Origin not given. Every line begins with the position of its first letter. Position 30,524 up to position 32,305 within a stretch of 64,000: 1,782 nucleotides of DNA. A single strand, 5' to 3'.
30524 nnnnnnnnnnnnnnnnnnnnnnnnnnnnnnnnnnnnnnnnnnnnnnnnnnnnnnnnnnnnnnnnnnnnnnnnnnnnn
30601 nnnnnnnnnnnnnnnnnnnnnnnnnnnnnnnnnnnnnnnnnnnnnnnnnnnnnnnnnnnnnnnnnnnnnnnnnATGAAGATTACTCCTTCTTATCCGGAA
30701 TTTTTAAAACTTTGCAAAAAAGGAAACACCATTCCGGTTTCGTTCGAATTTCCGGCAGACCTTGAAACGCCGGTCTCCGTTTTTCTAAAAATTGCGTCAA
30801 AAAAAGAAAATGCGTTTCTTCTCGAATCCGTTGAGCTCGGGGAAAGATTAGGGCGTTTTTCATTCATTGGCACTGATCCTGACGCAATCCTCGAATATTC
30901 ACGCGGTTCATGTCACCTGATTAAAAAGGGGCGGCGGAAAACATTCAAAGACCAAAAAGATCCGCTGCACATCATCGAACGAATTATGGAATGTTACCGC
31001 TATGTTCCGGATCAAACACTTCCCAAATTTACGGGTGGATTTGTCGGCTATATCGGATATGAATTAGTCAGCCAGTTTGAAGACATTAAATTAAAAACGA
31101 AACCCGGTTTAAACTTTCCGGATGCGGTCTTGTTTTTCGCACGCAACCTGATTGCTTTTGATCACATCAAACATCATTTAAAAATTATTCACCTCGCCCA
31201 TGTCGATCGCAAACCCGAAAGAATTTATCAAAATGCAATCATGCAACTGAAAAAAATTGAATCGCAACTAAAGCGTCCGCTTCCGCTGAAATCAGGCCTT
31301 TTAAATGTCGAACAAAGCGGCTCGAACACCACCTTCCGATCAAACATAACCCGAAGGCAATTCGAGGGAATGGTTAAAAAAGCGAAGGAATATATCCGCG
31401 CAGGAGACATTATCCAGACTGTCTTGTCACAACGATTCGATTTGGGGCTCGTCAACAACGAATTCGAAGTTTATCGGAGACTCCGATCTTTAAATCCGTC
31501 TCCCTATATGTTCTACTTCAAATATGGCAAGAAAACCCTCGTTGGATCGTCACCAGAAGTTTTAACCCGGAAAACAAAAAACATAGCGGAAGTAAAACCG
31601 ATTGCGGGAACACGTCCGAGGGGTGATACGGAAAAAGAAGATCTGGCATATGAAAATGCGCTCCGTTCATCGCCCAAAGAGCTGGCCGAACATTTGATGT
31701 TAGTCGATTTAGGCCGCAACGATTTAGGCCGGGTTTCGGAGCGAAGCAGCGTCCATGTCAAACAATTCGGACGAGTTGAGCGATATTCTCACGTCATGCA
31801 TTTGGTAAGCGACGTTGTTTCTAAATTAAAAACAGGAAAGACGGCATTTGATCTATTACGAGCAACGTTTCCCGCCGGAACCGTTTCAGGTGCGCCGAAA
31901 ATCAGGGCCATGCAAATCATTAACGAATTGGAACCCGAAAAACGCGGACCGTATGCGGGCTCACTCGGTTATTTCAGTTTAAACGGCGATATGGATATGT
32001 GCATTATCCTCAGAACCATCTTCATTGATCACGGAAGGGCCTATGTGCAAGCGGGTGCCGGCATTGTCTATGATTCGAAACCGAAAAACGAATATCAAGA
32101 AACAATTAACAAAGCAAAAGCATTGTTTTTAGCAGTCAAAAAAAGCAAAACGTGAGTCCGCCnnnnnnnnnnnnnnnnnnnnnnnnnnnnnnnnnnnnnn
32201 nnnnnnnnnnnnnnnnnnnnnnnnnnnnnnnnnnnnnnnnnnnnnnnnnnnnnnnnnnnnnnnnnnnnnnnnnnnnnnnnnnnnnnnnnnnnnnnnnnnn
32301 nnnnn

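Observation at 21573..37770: Unusually long co-directional gene train: recA-recX-alaS runs without a break into a fused his-trp operon and a sigma54 two-component system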

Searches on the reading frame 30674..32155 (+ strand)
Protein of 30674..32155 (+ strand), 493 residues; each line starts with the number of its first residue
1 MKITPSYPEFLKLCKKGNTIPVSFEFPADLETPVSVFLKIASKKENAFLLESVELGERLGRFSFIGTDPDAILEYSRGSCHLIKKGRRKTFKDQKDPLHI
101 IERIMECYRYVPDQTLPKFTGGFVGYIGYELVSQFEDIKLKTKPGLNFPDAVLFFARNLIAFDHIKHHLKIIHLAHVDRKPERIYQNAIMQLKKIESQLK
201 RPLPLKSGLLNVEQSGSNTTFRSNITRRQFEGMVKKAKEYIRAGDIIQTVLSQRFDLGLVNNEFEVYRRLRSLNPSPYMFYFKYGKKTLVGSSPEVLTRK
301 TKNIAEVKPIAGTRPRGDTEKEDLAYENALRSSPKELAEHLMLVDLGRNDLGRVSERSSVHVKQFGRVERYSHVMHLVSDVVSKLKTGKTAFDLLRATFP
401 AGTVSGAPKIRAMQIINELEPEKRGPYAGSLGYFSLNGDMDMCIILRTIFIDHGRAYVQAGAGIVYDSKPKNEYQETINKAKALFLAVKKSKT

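Call 5: search_protein_families(library=pfam, proteins=[window:30674-32155:+])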
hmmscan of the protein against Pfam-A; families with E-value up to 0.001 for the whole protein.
window:30674-32155:+ (493 aa): 2 families
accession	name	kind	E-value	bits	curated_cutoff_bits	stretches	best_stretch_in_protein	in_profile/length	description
PF00425.24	Chorismate_bind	-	4.6e-92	308.6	27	1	227-480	2-257/257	chorismate binding enzyme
PF04715.19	Anth_synt_I_N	-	1.6e-36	126.1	23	1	29-170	1-139/140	Anthranilate synthase component I, N terminal region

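Call 10: find_encoding_contigs(protein=window:30674-32155:+, flank=10000, max_places=6)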
Protein window:30674-32155:+ (493 aa): 24 contigs read that carry it; 6 places shown.
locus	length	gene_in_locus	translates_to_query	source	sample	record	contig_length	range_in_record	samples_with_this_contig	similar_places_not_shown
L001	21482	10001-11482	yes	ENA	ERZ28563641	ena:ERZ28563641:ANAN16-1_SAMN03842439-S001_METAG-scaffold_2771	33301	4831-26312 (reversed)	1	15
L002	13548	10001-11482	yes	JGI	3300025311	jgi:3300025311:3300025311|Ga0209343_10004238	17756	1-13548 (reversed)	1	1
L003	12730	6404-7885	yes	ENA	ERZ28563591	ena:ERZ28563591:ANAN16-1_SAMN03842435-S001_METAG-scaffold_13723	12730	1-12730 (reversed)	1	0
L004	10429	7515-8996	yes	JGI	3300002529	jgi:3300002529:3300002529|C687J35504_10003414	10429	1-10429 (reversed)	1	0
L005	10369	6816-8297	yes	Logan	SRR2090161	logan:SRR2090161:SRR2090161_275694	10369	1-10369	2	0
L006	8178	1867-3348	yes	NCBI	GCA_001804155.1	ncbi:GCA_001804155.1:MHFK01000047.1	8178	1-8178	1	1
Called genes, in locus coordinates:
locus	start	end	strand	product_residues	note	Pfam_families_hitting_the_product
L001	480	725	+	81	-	PF02229:PC4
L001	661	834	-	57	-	-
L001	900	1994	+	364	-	PF01637:ATPase_2 (faint), PF00154:RecA_N, PF06745:ATPase (weak), PF08423:Rad51, PF13191:AAA_16 (weak), PF27531:MT3502_N (weak), PF21096:RecA_C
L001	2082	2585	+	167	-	PF21982:RecX_HTH1, PF02631:RecX_HTH2 (faint), PF21981:RecX_HTH3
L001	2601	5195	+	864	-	PF01411:tRNA-synt_2c, PF07973:tRNA_SAD, PF02272:DHHA1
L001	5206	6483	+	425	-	PF00815:Histidinol_dh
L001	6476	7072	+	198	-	PF00475:IGPD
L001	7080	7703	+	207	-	PF00117:GATase, PF01174:SNO, PF07685:GATase_3 (weak)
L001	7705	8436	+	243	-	PF00977:His_biosynth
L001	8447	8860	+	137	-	PF00335:Tetraspanin (weak)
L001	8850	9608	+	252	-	PF00977:His_biosynth, PF02581:TMP-TENI (faint), PF01180:DHO_dh (faint), PF01207:Dus (faint), PF03060:NMO (faint)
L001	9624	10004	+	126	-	PF01502:PRA-CH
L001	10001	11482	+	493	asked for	PF04715:, PF00425:Chorismate_bind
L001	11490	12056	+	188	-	PF00117:GATase, PF07722:Peptidase_C26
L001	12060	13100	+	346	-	PF00591:Glycos_transf_3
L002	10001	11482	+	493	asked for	PF04715:, PF00425:Chorismate_bind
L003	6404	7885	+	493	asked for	PF04715:, PF00425:Chorismate_bind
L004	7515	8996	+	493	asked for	PF04715:, PF00425:Chorismate_bind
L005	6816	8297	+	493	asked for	PF04715:, PF00425:Chorismate_bind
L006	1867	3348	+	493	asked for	PF04715:, PF00425:Chorismate_bind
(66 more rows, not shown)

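Call 11: find_homologous_proteins(query=window:30674-32155:+, max_evalue=1e-30)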
Query window:30674-32155:+ (493 aa): 8000 proteins with E <= 1e-30 among 8000 candidates; the best 120 are listed.
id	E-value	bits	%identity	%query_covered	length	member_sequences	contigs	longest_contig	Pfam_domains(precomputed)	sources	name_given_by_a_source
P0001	2.6e-229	780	100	71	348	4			PF04715.20,PF00425.25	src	-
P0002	1.7e-217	741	66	100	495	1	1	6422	PF04715.20,PF00425.25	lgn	-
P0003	2.5e-215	734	67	100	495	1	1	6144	PF04715.20,PF00425.25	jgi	jgi:anthranilate synthase component 1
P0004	4.2e-212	723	65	100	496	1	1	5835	PF04715.20,PF00425.25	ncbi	-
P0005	2.2e-204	698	66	99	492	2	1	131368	PF04715.20,PF00425.25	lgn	-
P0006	9.2e-200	682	64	100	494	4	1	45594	PF04715.20,PF00425.25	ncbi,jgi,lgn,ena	-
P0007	1.5e-197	675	64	99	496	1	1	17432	PF04715.20,PF00425.25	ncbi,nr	ncbi:MAG: anthranilate synthase component I [Candidatus Omnitrophica bacterium]|nr:anthranilate synt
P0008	1.3e-196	672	63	99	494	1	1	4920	PF04715.20,PF00425.25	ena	-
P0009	2.0e-196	671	63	100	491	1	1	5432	PF04715.20,PF00425.25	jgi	jgi:anthranilate synthase component 1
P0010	3.4e-196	671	63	99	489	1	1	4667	PF04715.20,PF00425.25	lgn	-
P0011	6.0e-196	670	63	99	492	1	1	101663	PF04715.20,PF00425.25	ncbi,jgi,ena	-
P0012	8.0e-196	669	63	100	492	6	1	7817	PF04715.20,PF00425.25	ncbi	-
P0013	1.5e-195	669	63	99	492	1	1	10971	PF04715.20,PF00425.25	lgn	-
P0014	8.9e-195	666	64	100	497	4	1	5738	PF04715.20,PF00425.25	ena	-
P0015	9.8e-195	666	63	100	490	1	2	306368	PF04715.20,PF00425.25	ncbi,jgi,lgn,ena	-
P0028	1.3e-176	606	59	99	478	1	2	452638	PF04715.20,PF00425.25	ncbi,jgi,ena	-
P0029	2.3e-176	605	56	99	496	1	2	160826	PF04715.20,PF00425.25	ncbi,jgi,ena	-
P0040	1.2e-169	583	56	100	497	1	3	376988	PF04715.20,PF00425.25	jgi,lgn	-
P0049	9.2e-167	574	56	99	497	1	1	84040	PF04715.20,PF00425.25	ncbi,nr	ncbi:MAG: anthranilate synthase component I [Candidatus Omnitrophica bacterium]|nr:anthranilate synt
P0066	3.2e-165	568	55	99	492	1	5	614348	PF04715.20,PF00425.25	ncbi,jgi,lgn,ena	-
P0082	2.3e-163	562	55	100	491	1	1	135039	PF04715.20,PF00425.25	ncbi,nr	ncbi:MAG: anthranilate synthase component I [Candidatus Omnitrophota bacterium]|nr:anthranilate synt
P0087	7.3e-163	561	55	99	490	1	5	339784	PF04715.20,PF00425.25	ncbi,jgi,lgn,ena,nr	ncbi:MAG TPA: anthranilate synthase component I [Candidatus Omnitrophota bacterium]|nr:anthranilate 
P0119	3.5e-161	555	53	99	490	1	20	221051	PF04715.20,PF00425.25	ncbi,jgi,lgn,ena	-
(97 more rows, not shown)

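Call 13: find_related_loci(query=A1, collection=genome_contigs, flank=10000)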
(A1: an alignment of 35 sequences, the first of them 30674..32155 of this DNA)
Query A1 (493 aa) in genome_contigs; peptide patterns used: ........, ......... (x = any residue, [..] = any of these).
600 stretches matched a pattern (row limit reached: there are more); 599 encode a relative of the query (tblastn E <= 1e-3); the best 80 are kept; 80 distinct loci.
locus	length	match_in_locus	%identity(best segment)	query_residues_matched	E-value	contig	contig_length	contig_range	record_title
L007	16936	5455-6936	50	3-489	1e-155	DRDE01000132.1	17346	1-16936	MAG TPA_asm: Nitrospirae bacterium isolate HyVt-268 HyVt-268_k295_380780, whole genome shotgun sequence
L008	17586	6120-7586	52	5-488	1e-155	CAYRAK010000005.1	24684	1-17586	MAG TPA_asm: uncultured Clostridia bacterium isolate binchicken_co6_534 genome assembly, contig: NODE_1802_length_24684_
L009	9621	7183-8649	48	5-493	4e-154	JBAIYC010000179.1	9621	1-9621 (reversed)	MAG: Nitrospirota bacterium isolate bin_6 c_000005635610, whole genome shotgun sequence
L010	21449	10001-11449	49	5-492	4e-152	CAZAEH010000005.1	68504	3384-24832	MAG TPA_asm: uncultured Planctomycetia bacterium isolate binchicken_co117_58 genome assembly, contig: NODE_746_length_68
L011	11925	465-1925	50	3-492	1e-151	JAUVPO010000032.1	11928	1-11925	MAG: Deferribacteres bacterium isolate CSMAG_664 CSMAG_664_k127_8872755_length_11928_cov_135.5403, whole genome shotgun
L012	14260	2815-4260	48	5-489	9e-151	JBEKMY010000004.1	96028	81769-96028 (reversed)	MAG: Smithella sp. isolate SPRUCE 404 SPRUCE_404_4, whole genome shotgun sequence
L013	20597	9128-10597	48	3-492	2e-150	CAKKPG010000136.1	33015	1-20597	Nitrospiria bacterium isolate Hainich-H41-bin024-1 genome assembly, contig: H41-bin024_1_Hain_H41_01um_R1_1193_length_33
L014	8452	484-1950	51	5-492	6e-150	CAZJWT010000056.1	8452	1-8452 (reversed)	MAG TPA_asm: uncultured Clostridia bacterium isolate binchicken_co376_5 genome assembly, contig: NODE_10464_length_8452_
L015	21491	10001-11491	48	1-489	7e-149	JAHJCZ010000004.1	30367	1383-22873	MAG: Candidatus Omnitrophota bacterium isolate Modern_marine.mb.324 Modern_marine.mb.324_k141_60791, whole genome shotgu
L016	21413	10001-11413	49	5-493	2e-147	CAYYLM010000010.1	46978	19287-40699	MAG TPA_asm: uncultured Dehalococcoidales bacterium isolate binchicken_co178_261 genome assembly, contig: NODE_1254_leng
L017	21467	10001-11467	48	1-492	2e-146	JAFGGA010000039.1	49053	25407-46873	MAG: Deltaproteobacteria bacterium isolate Zod_Metabat.1361 k87_3412720, whole genome shotgun sequence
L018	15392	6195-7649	50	5-492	4e-145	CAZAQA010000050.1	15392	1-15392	MAG TPA_asm: uncultured Anaerolineae bacterium isolate binchicken_co64_79 genome assembly, contig: NODE_2801_length_1539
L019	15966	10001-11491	49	3-493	4e-145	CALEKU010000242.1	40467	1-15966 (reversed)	MAG TPA_asm: uncultured Armatimonadetes bacterium isolate SRR4028131_bin.12_CONCOCT_v1.1_MAG genome assembly, contig: ER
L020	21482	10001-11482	49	3-492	7e-145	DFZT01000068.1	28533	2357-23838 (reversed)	MAG TPA_asm: Firmicutes bacterium UBA4049 UBA4049_contig_1531, whole genome shotgun sequence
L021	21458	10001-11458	47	4-492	6e-144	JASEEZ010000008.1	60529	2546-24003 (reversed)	MAG: Actinomycetota bacterium isolate Yes46-11 NODE_8_length_60529_cov_15.539538, whole genome shotgun sequence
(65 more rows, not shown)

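Call 17: find_encoding_contigs(protein=P0005, flank=10000, max_places=1)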
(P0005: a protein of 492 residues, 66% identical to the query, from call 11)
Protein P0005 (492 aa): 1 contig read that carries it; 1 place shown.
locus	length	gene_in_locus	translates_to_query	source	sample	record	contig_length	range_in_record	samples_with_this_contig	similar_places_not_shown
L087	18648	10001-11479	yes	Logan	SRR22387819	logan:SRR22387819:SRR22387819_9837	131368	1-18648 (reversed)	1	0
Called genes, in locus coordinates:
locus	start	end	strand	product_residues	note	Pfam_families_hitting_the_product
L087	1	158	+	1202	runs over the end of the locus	PF02463:SMC_N, PF13175:AAA_15, PF13304:AAA_21 (weak), PF13476:AAA_23, PF06470:SMC_hinge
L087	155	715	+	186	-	PF01066:CDP-OH_P_transf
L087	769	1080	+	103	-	PF02229:PC4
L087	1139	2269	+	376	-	PF01637:ATPase_2 (faint), PF00154:RecA_N, PF08423:Rad51, PF13401:AAA_22 (weak), PF27531:MT3502_N (weak), PF21096:RecA_C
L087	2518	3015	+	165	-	PF21982:RecX_HTH1, PF02631:RecX_HTH2 (weak), PF21981:RecX_HTH3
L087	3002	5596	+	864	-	PF01411:tRNA-synt_2c, PF07973:tRNA_SAD, PF02272:DHHA1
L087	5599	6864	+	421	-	PF00815:Histidinol_dh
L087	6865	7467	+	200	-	PF00475:IGPD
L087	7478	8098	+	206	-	PF00117:GATase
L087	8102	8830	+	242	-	PF00977:His_biosynth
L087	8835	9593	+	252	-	PF00977:His_biosynth, PF01207:Dus (faint), PF02581:TMP-TENI (faint), PF03060:NMO (faint)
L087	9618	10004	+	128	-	PF01502:PRA-CH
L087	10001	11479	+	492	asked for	PF04715:, PF00425:Chorismate_bind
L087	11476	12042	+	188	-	PF00117:GATase, PF07722:Peptidase_C26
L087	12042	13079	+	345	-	PF00591:Glycos_transf_3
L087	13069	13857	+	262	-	PF00218:IGPS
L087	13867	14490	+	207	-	PF00697:PRAI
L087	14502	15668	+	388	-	PF13188:PAS_8 (faint), PF12860:PAS_7 (weak), PF00512:HisKA, PF02518:HATPase_c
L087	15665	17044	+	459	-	PF00072:Response_reg, PF00158:Sigma54_activat, PF01078:Mg_chelatase (faint), PF14532:Sigma54_activ_2, PF00004:AAA (weak), PF07728:AAA_5 (weak), PF25601:AAA_lid_14, PF02954:HTH_8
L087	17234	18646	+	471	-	?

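Call 18: find_encoding_contigs(protein=P0015, flank=10000, max_places=1)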
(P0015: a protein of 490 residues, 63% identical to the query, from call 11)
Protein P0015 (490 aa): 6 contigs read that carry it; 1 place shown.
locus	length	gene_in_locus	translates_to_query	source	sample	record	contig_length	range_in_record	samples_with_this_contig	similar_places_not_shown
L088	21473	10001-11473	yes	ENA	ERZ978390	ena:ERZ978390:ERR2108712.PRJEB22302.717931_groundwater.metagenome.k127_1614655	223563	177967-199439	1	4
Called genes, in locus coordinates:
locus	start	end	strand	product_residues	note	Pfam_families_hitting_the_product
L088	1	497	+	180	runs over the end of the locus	PF01066:CDP-OH_P_transf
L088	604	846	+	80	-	PF02229:PC4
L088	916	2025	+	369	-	PF00154:RecA_N, PF08423:Rad51, PF06745:ATPase (faint), PF13481:AAA_25 (faint), PF27531:MT3502_N (weak), PF01637:ATPase_2 (weak), PF21096:RecA_C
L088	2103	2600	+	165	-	PF21982:RecX_HTH1, PF02631:RecX_HTH2 (weak), PF21981:RecX_HTH3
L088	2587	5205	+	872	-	PF01411:tRNA-synt_2c, PF07973:tRNA_SAD, PF02272:DHHA1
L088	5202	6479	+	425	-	PF00815:Histidinol_dh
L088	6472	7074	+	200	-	PF00475:IGPD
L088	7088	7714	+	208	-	PF00117:GATase, PF01174:SNO (faint)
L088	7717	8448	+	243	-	PF00977:His_biosynth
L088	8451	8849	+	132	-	-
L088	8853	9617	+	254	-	PF00977:His_biosynth, PF01207:Dus (faint), PF02581:TMP-TENI (faint), PF03060:NMO (faint)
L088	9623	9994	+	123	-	PF01502:PRA-CH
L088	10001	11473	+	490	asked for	PF04715:, PF00425:Chorismate_bind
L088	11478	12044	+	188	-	PF00117:GATase, PF07722:Peptidase_C26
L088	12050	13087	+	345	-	PF02885:Glycos_trans_3N (weak), PF00591:Glycos_transf_3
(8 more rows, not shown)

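Call 19: find_encoding_contigs(protein=P0028, flank=10000, max_places=1)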
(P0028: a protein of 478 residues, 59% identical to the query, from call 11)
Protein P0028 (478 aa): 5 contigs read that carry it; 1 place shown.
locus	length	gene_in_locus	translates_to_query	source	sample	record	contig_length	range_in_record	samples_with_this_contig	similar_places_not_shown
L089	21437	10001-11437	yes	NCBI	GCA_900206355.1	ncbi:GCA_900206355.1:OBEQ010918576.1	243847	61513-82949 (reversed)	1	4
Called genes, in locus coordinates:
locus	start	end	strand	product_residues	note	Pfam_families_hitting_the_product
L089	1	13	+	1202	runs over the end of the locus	PF02463:SMC_N, PF13175:AAA_15, PF13304:AAA_21 (weak), PF06470:SMC_hinge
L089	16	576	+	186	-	PF01066:CDP-OH_P_transf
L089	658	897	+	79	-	PF02229:PC4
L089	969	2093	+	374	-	PF00154:RecA_N, PF08423:Rad51, PF21096:RecA_C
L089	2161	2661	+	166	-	PF21982:RecX_HTH1, PF02631:RecX_HTH2 (weak), PF21981:RecX_HTH3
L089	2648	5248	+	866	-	PF01411:tRNA-synt_2c, PF07973:tRNA_SAD, PF02272:DHHA1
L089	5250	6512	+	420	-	PF00815:Histidinol_dh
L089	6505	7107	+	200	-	PF00475:IGPD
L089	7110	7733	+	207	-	PF00117:GATase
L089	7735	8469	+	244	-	PF00977:His_biosynth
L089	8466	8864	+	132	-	-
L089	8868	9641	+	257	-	PF00977:His_biosynth, PF01207:Dus (faint), PF02581:TMP-TENI (faint), PF03060:NMO (faint), PF01180:DHO_dh (faint)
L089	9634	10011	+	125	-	PF01502:PRA-CH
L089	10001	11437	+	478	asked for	PF04715:, PF00425:Chorismate_bind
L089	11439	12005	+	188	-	PF00117:GATase, PF07722:Peptidase_C26 (weak)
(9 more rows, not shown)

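Call 20: find_encoding_contigs(protein=P0040, flank=10000, max_places=1)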
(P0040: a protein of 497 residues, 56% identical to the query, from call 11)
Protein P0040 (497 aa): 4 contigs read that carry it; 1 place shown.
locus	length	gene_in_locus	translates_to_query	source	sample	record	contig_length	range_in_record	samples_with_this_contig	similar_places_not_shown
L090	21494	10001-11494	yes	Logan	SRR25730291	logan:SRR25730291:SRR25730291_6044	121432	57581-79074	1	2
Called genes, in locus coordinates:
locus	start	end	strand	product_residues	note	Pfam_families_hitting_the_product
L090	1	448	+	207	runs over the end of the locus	PF02660:G3P_acyltransf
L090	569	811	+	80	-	PF02229:PC4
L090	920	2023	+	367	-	PF00154:RecA_N, PF08423:Rad51, PF21096:RecA_C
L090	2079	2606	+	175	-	PF21982:RecX_HTH1, PF02631:RecX_HTH2, PF21981:RecX_HTH3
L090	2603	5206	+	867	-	PF01411:tRNA-synt_2c, PF07973:tRNA_SAD, PF02272:DHHA1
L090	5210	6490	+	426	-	PF00815:Histidinol_dh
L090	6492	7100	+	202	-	PF00475:IGPD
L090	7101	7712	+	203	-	PF00117:GATase, PF01174:SNO (weak), PF07685:GATase_3 (weak)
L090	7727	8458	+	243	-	PF00977:His_biosynth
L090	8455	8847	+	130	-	-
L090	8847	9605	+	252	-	PF00977:His_biosynth, PF03060:NMO (faint), PF01207:Dus (faint)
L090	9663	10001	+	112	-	PF01502:PRA-CH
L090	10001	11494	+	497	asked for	PF04715:, PF00425:Chorismate_bind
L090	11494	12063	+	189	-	PF00117:GATase, PF07722:Peptidase_C26 (weak)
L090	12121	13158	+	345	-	PF00591:Glycos_transf_3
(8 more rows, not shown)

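Call 21: find_encoding_contigs(protein=P0066, flank=10000, max_places=1)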
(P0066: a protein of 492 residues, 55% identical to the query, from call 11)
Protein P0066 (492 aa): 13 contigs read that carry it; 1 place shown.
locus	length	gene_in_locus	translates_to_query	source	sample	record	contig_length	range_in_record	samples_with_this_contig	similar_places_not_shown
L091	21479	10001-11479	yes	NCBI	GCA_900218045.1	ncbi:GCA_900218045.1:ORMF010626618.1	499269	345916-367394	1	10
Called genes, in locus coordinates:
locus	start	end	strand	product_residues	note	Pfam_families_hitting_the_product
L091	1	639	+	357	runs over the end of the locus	PF00154:RecA_N, PF27531:MT3502_N (faint), PF08423:Rad51, PF21096:RecA_C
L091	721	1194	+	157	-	PF21982:RecX_HTH1, PF02631:RecX_HTH2, PF21981:RecX_HTH3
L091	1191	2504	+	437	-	PF00324:AA_permease, PF13520:AA_permease_2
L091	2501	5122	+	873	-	PF01411:tRNA-synt_2c, PF07973:tRNA_SAD, PF02272:DHHA1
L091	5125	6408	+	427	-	PF00815:Histidinol_dh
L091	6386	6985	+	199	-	PF00475:IGPD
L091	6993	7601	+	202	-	PF00117:GATase, PF07685:GATase_3 (weak), PF01174:SNO (weak)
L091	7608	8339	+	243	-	PF00977:His_biosynth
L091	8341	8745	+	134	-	-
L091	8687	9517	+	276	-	PF00977:His_biosynth, PF02581:TMP-TENI (faint), PF01207:Dus (faint), PF03060:NMO (faint), PF05690:ThiG (faint)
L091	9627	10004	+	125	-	PF01502:PRA-CH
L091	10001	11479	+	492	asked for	PF04715:, PF00425:Chorismate_bind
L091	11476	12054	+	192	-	PF00117:GATase, PF07722:Peptidase_C26 (weak)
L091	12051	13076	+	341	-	PF00591:Glycos_transf_3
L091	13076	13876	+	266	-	PF00218:IGPS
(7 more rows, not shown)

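Call 22: find_encoding_contigs(protein=P0119, flank=10000, max_places=1)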
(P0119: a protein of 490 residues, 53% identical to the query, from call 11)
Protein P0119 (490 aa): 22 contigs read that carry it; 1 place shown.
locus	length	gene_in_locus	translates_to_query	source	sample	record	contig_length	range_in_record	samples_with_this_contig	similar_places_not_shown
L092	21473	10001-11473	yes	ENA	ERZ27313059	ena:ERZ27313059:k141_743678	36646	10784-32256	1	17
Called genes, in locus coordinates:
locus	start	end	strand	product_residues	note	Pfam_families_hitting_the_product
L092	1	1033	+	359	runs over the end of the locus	PF01637:ATPase_2 (faint), PF00154:RecA_N, PF08423:Rad51, PF21096:RecA_C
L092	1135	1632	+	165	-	PF21982:RecX_HTH1, PF02631:RecX_HTH2 (faint), PF21981:RecX_HTH3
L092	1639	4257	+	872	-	PF01411:tRNA-synt_2c, PF07973:tRNA_SAD, PF02272:DHHA1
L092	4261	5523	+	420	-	PF00815:Histidinol_dh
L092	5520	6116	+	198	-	PF00475:IGPD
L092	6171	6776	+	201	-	PF00117:GATase, PF07685:GATase_3 (weak)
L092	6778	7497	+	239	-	PF00977:His_biosynth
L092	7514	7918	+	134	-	-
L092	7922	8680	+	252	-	PF00977:His_biosynth, PF03060:NMO (faint), PF02581:TMP-TENI (faint)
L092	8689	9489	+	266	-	PF02557:VanY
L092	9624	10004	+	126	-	PF01502:PRA-CH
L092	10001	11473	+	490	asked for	PF04715:, PF00425:Chorismate_bind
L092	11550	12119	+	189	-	PF00117:GATase, PF07722:Peptidase_C26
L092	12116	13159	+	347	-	PF02885:Glycos_trans_3N, PF00591:Glycos_transf_3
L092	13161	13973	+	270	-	PF00218:IGPS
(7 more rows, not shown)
